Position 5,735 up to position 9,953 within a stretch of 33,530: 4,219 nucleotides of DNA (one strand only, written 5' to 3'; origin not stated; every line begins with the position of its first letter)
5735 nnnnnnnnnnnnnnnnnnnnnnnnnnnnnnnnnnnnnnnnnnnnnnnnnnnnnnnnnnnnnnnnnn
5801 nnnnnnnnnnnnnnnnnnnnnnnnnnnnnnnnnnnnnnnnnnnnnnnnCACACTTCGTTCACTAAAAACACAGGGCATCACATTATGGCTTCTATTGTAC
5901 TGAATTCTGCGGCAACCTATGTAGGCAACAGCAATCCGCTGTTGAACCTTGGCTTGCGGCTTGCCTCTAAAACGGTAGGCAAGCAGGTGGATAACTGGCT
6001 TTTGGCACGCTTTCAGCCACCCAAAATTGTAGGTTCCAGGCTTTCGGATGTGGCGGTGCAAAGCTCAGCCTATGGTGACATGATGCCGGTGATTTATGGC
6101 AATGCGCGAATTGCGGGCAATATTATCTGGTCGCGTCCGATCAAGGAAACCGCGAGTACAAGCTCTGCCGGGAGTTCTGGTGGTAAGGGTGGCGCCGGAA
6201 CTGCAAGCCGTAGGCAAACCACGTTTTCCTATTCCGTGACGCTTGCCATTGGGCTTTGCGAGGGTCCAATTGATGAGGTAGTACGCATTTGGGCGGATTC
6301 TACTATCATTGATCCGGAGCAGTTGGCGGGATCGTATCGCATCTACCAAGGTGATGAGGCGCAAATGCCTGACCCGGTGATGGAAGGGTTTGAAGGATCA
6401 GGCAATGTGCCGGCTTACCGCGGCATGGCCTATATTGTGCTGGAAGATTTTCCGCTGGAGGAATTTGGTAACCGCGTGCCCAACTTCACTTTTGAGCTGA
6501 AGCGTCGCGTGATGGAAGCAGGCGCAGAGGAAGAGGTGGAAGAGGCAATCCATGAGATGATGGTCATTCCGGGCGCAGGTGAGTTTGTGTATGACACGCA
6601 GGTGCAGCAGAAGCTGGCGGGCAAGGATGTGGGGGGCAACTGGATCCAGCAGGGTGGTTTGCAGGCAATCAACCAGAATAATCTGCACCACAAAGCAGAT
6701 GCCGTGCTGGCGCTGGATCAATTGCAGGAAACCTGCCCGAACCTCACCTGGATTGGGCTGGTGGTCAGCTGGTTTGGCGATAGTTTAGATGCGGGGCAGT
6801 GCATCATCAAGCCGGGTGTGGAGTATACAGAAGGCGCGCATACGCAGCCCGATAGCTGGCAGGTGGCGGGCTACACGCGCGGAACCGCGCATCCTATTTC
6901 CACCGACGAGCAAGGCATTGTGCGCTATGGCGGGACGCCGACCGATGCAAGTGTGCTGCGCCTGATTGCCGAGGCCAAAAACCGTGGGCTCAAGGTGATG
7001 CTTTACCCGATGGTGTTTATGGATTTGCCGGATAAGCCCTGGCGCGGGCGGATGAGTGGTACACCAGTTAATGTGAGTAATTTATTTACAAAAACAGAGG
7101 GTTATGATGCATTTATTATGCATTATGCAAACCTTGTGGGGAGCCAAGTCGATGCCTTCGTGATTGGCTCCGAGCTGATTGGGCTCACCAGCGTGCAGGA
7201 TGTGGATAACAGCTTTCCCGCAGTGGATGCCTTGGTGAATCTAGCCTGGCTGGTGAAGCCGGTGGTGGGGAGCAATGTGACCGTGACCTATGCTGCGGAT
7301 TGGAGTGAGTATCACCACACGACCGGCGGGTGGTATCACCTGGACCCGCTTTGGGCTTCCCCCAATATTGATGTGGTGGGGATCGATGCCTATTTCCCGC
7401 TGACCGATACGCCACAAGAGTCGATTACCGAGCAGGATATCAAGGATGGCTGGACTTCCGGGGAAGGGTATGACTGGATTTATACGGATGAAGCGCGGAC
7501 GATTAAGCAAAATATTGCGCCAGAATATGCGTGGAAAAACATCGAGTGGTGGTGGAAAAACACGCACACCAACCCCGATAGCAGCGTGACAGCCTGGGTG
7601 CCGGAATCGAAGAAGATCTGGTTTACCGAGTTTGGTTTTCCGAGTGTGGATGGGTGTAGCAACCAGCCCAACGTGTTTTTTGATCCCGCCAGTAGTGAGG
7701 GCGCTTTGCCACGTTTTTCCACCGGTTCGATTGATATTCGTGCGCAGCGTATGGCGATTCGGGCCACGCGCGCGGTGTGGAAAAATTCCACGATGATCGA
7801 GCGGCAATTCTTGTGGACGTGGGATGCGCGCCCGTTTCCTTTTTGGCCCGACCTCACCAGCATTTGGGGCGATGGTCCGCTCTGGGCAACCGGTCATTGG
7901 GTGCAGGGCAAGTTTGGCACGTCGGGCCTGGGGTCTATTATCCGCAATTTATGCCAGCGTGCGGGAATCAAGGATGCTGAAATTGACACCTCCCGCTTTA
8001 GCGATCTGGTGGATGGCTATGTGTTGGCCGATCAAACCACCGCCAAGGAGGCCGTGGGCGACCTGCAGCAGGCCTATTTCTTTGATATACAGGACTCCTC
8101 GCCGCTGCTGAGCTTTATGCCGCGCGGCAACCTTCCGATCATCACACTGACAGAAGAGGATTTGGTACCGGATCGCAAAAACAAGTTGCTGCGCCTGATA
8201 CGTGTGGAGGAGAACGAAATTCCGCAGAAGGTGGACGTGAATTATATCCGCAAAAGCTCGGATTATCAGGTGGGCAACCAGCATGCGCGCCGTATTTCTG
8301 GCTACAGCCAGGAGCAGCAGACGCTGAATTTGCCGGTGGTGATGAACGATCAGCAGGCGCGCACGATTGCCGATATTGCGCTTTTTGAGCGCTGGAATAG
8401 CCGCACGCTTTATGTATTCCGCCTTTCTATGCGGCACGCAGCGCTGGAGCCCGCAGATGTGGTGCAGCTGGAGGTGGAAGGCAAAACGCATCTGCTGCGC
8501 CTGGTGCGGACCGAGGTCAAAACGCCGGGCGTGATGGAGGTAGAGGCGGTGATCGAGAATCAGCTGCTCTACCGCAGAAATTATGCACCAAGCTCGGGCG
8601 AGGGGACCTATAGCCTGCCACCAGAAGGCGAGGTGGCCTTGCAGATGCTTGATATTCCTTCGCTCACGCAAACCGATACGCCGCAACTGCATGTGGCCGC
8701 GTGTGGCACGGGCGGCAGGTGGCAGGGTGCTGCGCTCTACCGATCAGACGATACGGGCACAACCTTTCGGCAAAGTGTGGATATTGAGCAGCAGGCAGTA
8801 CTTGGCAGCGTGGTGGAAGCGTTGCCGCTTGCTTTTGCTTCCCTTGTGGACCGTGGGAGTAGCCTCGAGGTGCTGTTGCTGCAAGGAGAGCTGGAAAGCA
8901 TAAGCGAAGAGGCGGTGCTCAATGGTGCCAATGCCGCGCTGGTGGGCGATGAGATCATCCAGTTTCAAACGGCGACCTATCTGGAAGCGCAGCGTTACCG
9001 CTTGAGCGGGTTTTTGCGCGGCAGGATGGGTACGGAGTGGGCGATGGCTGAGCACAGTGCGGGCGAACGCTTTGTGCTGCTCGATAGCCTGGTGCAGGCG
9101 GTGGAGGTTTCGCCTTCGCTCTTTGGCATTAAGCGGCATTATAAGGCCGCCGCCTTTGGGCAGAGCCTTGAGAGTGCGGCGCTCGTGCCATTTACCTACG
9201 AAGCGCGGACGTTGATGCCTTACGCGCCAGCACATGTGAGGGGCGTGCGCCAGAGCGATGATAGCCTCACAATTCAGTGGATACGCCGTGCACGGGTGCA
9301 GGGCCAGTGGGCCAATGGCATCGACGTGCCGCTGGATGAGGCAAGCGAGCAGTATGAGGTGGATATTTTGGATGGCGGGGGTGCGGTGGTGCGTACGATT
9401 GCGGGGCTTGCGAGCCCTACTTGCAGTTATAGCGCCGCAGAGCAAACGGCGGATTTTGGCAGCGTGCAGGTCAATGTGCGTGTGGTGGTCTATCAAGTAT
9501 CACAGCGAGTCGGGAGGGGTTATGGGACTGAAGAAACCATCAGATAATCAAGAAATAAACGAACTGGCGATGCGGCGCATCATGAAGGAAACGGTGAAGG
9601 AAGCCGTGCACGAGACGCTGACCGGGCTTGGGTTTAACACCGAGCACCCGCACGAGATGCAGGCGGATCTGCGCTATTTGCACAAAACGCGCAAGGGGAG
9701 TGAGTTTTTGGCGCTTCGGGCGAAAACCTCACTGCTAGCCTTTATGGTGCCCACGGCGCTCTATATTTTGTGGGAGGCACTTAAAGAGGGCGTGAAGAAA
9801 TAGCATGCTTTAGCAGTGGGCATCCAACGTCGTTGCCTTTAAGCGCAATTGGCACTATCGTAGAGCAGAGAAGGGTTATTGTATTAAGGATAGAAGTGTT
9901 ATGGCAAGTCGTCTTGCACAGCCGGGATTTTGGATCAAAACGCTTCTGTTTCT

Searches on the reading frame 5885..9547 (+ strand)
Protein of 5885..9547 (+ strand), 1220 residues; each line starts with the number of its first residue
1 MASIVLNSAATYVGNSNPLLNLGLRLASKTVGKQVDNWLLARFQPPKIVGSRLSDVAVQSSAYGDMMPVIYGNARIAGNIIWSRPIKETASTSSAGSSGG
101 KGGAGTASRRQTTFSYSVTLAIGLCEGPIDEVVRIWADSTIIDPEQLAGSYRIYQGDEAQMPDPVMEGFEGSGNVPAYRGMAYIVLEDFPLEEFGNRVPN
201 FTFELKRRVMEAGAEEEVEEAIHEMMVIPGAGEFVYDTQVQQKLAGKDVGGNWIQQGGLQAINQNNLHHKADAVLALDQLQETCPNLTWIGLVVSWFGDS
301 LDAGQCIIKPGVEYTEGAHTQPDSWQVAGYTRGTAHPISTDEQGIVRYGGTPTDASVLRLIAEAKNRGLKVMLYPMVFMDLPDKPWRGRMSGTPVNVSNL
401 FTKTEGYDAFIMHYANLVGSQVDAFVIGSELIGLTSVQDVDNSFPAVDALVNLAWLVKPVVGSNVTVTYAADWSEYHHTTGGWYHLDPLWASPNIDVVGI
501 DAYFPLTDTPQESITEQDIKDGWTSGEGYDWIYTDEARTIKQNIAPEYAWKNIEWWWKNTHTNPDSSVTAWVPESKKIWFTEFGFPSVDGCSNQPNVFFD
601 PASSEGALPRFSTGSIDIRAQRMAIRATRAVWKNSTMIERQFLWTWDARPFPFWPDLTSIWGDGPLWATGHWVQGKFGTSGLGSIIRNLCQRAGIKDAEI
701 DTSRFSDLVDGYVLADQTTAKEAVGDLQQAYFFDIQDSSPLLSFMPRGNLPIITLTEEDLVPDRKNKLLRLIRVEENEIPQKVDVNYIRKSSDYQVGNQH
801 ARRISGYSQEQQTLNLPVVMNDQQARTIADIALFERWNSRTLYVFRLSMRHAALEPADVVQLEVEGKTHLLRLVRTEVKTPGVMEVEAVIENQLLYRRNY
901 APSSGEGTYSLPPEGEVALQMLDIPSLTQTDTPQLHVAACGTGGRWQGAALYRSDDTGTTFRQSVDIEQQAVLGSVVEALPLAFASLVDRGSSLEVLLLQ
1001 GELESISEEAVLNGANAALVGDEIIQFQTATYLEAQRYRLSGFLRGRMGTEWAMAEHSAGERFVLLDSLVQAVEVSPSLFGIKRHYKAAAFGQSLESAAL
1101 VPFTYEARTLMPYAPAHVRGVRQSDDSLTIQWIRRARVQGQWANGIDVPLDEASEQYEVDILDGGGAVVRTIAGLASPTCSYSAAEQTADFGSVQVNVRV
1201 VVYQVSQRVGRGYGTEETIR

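Call 3: search_protein_families(library=pfam, proteins=[window:5885-9547:+], max_evalue=0.01)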
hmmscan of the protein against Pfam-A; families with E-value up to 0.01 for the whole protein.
window:5885-9547:+ (1220 aa): 4 families
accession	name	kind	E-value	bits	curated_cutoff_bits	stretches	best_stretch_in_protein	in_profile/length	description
PF13547.12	GTA_TIM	-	4e-71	240.2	27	1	407-655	3-299/299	GTA TIM-barrel-like domain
PF23666.2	Rcc01698_C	-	1.3e-31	109.2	27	1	971-1064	1-98/98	Rcc01698-like, C-terminal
PF13550.12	Phage-tail_3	-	1.8e-30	106.4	23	1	716-877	2-163/164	Putative phage tail protein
PF22612.2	GH113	-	1.9e-12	47.6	27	1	347-435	51-141/289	Glycoside Hydrolase Family 113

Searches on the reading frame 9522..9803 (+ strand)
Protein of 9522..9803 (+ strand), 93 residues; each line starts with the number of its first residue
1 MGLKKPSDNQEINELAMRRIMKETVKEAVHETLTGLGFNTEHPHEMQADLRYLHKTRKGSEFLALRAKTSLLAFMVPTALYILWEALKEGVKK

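Call 21: search_protein_families(library=pfam, proteins=[window:9522-9803:+], max_evalue=0.001)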
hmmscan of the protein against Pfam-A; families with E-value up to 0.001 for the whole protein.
window:9522-9803:+ (93 aa): 0 families

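Call 24: search_protein_families(library=phrogs, proteins=[window:9522-9803:+], max_evalue=1)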
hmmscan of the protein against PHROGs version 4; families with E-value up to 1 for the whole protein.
window:9522-9803:+ (93 aa): 1 family
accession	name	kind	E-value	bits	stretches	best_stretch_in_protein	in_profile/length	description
phrog_6420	-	unknown function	1.4e-12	48.5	1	7-93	5-90/90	-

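Call 111: search_protein_families(library=ncbifam, proteins=[window:9522-9803:+], max_evalue=0.1)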
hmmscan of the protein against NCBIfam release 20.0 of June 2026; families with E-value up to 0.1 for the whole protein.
window:9522-9803:+ (93 aa): 0 families
